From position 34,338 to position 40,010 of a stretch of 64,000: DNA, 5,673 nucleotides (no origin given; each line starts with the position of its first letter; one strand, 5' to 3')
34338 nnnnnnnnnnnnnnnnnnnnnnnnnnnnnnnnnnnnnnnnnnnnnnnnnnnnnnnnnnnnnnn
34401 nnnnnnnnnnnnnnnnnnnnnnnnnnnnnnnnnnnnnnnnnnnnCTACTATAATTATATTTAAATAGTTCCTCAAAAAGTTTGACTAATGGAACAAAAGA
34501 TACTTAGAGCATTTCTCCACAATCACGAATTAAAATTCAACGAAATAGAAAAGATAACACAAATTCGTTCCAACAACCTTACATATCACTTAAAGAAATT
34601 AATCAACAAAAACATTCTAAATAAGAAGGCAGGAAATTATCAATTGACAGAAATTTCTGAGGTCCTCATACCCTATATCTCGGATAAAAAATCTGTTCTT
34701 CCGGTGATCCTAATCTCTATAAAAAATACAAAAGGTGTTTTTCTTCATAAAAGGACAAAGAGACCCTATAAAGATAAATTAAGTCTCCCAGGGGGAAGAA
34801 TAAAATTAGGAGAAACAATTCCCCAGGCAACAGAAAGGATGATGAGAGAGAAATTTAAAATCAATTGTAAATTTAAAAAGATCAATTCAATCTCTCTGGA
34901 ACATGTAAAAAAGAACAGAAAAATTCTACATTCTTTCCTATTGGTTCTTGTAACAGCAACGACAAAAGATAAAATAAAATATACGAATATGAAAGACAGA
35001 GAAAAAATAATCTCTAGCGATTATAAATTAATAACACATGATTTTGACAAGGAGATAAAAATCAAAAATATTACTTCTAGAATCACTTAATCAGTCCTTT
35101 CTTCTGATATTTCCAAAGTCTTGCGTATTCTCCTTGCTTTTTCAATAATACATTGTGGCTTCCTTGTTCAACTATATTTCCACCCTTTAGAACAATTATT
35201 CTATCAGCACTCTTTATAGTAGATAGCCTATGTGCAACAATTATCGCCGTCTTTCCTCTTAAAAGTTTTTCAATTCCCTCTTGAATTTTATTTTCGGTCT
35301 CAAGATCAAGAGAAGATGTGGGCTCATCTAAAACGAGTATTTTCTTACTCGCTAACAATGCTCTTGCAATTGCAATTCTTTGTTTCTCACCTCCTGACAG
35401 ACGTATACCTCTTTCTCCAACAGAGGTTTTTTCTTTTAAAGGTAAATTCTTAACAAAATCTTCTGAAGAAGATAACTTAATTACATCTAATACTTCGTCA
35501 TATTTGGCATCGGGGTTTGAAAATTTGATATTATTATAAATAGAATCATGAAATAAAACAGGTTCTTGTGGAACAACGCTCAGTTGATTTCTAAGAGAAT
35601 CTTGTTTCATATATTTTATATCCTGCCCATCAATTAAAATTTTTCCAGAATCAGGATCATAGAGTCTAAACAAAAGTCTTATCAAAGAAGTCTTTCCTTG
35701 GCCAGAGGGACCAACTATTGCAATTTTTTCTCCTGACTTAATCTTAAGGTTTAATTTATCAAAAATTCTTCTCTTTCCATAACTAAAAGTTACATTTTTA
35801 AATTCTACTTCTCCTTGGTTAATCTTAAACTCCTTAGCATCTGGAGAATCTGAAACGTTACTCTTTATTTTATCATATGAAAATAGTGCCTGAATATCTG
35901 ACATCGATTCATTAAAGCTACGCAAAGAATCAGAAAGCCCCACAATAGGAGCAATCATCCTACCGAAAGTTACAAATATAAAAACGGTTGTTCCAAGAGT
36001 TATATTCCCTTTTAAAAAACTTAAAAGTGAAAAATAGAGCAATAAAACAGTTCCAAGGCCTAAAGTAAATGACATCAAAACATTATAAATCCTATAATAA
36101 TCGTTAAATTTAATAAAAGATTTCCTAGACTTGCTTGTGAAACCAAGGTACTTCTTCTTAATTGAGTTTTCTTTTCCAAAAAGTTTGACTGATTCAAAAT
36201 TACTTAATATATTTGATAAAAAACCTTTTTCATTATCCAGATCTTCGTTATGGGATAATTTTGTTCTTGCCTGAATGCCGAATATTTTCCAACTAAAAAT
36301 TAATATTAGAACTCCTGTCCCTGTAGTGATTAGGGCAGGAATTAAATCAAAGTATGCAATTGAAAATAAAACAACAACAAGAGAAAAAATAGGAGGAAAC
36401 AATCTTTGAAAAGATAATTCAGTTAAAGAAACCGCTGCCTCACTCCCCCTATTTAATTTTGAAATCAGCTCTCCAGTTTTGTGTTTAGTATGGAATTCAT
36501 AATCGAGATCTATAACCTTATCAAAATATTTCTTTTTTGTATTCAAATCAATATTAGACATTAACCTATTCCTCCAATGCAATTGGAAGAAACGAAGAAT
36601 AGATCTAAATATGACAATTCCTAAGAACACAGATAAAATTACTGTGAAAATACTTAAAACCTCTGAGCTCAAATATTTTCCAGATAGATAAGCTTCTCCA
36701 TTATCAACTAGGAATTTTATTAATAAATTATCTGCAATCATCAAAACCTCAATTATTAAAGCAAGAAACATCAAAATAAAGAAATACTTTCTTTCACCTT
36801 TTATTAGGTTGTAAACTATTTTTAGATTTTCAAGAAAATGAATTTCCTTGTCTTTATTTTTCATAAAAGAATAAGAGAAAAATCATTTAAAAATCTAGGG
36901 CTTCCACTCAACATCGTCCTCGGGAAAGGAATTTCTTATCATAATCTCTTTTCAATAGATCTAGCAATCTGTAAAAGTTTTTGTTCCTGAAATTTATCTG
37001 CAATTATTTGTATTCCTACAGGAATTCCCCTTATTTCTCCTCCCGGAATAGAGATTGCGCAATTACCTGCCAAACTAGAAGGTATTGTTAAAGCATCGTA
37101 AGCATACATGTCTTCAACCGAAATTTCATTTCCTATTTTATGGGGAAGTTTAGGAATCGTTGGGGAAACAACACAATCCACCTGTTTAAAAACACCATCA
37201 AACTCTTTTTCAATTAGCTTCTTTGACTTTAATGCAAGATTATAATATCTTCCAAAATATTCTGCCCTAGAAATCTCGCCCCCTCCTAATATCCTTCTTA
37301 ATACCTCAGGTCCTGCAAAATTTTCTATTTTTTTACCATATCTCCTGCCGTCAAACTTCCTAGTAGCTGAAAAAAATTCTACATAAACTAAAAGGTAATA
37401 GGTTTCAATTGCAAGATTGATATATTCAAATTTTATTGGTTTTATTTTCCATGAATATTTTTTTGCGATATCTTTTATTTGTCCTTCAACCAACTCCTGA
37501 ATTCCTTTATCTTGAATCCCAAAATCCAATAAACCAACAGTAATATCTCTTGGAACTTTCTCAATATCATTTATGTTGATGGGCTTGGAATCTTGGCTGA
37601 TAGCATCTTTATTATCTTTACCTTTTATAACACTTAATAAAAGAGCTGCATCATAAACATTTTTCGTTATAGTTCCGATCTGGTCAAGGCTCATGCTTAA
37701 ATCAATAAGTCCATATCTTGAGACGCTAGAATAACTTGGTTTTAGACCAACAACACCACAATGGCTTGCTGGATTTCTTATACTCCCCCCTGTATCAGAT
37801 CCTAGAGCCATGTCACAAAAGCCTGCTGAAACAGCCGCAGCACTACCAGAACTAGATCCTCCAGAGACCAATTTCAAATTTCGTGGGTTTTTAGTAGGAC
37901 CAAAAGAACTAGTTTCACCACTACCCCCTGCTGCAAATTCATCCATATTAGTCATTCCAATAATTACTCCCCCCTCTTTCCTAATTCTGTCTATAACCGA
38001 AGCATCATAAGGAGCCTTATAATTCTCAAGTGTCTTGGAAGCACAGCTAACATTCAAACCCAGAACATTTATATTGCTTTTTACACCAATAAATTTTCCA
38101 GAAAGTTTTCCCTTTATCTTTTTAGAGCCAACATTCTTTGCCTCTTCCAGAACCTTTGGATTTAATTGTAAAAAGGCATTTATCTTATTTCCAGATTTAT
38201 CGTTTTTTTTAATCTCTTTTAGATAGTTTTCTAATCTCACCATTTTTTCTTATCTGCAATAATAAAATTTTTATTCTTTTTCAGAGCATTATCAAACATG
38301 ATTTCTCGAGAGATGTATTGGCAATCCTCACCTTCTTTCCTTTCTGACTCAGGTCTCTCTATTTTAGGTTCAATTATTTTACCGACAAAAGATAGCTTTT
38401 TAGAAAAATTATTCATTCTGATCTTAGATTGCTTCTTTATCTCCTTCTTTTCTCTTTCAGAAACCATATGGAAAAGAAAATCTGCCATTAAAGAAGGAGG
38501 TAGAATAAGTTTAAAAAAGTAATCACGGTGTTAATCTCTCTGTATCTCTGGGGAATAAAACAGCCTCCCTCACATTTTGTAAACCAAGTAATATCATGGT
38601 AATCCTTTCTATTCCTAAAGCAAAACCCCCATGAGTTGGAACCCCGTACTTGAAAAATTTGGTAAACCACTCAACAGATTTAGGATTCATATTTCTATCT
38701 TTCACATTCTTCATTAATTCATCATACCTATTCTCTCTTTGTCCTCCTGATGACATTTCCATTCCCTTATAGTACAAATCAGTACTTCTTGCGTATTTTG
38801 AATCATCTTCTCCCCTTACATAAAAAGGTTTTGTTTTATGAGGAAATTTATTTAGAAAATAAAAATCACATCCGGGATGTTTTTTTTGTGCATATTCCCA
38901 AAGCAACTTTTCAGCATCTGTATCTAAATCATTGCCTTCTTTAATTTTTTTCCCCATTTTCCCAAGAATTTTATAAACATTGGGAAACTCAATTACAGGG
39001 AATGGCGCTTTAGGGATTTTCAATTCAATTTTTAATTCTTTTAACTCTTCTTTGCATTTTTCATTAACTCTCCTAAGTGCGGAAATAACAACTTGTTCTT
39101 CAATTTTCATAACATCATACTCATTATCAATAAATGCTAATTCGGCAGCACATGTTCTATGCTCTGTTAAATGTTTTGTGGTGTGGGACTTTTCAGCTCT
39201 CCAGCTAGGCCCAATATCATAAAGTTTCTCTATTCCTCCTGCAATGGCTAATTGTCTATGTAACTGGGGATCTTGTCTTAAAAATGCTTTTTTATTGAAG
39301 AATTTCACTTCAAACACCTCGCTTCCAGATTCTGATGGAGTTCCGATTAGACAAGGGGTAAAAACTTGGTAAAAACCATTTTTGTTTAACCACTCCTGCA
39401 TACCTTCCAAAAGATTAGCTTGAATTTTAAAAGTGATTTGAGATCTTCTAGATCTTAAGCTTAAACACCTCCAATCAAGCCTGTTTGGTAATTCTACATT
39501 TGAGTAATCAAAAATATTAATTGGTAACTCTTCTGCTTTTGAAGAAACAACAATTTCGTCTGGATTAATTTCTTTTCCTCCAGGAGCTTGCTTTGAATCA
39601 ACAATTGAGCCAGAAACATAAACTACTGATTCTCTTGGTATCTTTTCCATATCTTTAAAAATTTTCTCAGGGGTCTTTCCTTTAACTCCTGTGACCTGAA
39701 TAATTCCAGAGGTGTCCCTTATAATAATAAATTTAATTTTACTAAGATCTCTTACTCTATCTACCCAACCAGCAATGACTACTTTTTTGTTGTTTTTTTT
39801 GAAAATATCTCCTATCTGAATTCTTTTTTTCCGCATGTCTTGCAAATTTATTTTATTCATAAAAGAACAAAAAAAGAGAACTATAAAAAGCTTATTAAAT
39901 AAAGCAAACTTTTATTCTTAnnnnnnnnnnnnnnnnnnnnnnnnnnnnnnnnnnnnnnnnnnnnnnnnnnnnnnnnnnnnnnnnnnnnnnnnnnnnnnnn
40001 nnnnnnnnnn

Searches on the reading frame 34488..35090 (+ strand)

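Call 62: search_protein_families(library=pfam, proteins=[window:34488-35090:+], max_evalue=0.001)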
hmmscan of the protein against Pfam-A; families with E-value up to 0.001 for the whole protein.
window:34488-35090:+ (200 aa): 2 families
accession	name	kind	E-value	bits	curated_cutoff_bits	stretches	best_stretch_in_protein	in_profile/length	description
PF00293.34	NUDIX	-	1.1e-06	29.1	21.1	1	73-160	6-96/134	NUDIX domain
PF24038.1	DUF7347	-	0.00012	22.6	27.6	1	4-58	15-71/77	Domain of unknown function (DUF7347)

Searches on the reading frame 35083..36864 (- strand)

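Call 62: search_protein_families(library=pfam, proteins=[window:35083-36864:-], max_evalue=0.001)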
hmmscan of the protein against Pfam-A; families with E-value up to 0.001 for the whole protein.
window:35083-36864:- (593 aa): 4 families
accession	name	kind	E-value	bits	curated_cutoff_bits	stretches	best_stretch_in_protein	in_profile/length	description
PF00005.33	ABC_tran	-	2.7e-35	122.4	25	1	369-517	2-137/137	ABC transporter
PF00664.28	ABC_membrane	-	5.8e-26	92.2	28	1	28-303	1-270/274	ABC transporter transmembrane region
PF02463.25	SMC_N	-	8.9e-06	25.7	40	1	407-558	109-210/220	RecF/RecN/SMC N terminal domain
PF13304.12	AAA_21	-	0.00023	21.8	27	0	490-527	239-279/304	AAA domain, putative AbiEii toxin, Type IV TA system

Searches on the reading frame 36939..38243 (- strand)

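Call 62: search_protein_families(library=pfam, proteins=[window:36939-38243:-], max_evalue=0.001)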
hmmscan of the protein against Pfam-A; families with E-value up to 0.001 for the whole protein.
window:36939-38243:- (434 aa): 1 family
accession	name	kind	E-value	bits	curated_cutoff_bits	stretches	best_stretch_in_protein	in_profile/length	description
PF01425.27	Amidase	-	8.2e-115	384.8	27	1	12-424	8-445/445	Amidase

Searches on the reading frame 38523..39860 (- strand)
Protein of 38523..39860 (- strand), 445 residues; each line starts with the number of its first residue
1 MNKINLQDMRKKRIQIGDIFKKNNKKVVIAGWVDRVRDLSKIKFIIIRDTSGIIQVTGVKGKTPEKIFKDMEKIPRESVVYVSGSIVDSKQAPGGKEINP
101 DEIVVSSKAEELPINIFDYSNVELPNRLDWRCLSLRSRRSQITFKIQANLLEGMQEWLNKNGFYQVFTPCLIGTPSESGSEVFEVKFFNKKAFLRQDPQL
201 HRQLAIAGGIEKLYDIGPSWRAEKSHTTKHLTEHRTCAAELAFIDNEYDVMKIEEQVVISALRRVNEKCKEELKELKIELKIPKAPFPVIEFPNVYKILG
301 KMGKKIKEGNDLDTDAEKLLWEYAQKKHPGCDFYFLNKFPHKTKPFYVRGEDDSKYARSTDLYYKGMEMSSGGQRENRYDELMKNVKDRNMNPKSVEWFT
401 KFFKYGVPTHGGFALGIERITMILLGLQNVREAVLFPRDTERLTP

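Call 63: search_protein_families(library=pfam, proteins=[window:38523-39860:-], max_evalue=0.001)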
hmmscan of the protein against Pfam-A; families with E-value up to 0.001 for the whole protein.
window:38523-39860:- (445 aa): 2 families
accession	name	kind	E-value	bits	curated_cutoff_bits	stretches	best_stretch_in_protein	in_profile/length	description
PF00152.25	tRNA-synt_2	-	9.9e-73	245.3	25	1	127-439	5-307/308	tRNA synthetases class II (D, K and N)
PF01336.31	tRNA_anti-codon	-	7.9e-15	55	27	1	27-104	1-73/75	OB-fold nucleic acid binding domain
